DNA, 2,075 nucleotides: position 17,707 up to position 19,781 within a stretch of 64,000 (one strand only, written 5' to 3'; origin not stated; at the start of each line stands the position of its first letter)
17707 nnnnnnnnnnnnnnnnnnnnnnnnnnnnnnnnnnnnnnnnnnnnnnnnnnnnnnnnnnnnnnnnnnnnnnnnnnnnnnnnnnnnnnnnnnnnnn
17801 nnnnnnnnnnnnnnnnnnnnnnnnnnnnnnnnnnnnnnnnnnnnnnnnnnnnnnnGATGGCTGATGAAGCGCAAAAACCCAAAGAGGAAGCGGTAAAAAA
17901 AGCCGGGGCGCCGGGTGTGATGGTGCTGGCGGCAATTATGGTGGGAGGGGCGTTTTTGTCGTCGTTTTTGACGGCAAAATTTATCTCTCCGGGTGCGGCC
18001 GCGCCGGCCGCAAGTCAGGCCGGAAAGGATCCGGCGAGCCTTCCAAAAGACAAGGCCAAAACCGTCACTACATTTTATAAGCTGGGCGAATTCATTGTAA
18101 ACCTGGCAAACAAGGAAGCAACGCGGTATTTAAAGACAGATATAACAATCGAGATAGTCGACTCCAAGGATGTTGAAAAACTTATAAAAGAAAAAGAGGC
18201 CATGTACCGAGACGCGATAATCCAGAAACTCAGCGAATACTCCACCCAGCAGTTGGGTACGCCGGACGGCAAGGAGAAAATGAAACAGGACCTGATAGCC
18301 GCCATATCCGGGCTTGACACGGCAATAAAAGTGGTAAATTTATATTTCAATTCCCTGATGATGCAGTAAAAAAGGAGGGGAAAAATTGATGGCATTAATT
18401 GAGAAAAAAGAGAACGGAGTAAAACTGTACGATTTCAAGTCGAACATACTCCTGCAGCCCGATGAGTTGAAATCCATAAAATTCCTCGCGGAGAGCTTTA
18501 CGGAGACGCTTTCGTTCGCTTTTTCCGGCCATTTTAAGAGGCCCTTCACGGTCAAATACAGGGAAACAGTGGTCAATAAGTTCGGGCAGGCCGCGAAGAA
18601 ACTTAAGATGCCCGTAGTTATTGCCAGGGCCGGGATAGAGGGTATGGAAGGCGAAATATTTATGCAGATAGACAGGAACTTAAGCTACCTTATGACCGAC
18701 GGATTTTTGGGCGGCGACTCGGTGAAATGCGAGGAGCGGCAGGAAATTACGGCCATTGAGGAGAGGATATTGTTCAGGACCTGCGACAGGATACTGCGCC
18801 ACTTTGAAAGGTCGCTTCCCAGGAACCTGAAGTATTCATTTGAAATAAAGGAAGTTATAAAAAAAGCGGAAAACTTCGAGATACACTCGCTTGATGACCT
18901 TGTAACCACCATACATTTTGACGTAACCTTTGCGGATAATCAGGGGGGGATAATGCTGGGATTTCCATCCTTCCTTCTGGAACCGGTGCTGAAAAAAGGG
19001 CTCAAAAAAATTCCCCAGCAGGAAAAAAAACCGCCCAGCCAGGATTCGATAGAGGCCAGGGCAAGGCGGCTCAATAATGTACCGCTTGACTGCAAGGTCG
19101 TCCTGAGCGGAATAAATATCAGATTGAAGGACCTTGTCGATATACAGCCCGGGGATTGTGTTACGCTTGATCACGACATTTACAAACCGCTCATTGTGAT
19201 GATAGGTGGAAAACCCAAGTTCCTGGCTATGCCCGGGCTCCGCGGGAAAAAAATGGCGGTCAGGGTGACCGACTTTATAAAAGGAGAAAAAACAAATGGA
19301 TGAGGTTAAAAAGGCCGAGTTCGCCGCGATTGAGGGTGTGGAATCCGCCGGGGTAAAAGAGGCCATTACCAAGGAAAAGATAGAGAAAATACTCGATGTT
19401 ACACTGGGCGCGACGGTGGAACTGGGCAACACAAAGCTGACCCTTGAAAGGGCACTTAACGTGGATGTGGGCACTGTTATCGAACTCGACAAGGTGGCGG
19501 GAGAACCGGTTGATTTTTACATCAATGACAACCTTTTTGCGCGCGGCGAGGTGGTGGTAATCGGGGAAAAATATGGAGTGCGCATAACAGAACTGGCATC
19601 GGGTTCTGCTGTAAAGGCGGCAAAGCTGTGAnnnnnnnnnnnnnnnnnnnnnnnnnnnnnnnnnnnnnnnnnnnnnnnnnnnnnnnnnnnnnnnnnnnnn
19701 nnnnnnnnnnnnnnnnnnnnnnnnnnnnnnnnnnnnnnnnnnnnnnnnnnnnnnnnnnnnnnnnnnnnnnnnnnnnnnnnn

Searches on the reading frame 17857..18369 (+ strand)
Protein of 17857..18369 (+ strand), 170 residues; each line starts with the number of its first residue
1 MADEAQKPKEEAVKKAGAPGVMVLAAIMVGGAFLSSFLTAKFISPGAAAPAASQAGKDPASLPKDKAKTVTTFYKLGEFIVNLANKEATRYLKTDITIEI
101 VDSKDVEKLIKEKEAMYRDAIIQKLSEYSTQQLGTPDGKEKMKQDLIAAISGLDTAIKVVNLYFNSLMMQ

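Call 86: search_protein_families(library=pfam, proteins=[window:17857-18369:+], max_evalue=0.01)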
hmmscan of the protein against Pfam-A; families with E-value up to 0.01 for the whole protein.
window:17857-18369:+ (170 aa): 2 families
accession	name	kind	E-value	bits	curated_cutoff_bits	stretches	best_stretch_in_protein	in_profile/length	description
PF03748.19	FliL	-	1.3e-19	71.1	24.6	1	73-170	1-103/103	Flagellar basal body-associated protein FliL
PF21586.3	DraIII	-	0.0059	16.9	27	1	93-156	56-120/168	DraIII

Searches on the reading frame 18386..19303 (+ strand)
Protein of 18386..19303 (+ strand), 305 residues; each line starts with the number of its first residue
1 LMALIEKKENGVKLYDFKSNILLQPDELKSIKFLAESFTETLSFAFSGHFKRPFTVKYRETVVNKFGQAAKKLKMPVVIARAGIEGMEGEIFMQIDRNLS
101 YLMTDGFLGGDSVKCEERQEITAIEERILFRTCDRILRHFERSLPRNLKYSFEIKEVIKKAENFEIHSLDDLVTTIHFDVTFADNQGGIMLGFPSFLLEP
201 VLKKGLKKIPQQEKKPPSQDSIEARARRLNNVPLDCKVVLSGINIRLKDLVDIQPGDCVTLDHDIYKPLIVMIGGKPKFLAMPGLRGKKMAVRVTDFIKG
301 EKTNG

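Call 6: search_protein_families(library=pfam, proteins=[window:18386-19303:+])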
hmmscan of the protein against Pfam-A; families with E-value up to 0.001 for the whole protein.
window:18386-19303:+ (305 aa): 2 families
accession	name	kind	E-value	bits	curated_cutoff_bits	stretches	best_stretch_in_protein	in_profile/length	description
PF01052.25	FliMN_C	-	8.2e-18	64.5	23.8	1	228-298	2-72/73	Type III flagellar switch regulator (C-ring) FliN C-term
PF02154.20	FliM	-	2.3e-17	64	27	1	15-204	1-191/192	Flagellar motor switch protein FliM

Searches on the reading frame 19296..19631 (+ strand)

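Call 86: search_protein_families(library=pfam, proteins=[window:19296-19631:+], max_evalue=0.01)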
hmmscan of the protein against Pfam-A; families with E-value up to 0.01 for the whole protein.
window:19296-19631:+ (111 aa): 1 family
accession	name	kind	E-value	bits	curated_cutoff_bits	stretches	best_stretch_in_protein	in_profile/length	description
PF01052.25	FliMN_C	-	4.4e-22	78.2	23.8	1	31-100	2-71/73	Type III flagellar switch regulator (C-ring) FliN C-term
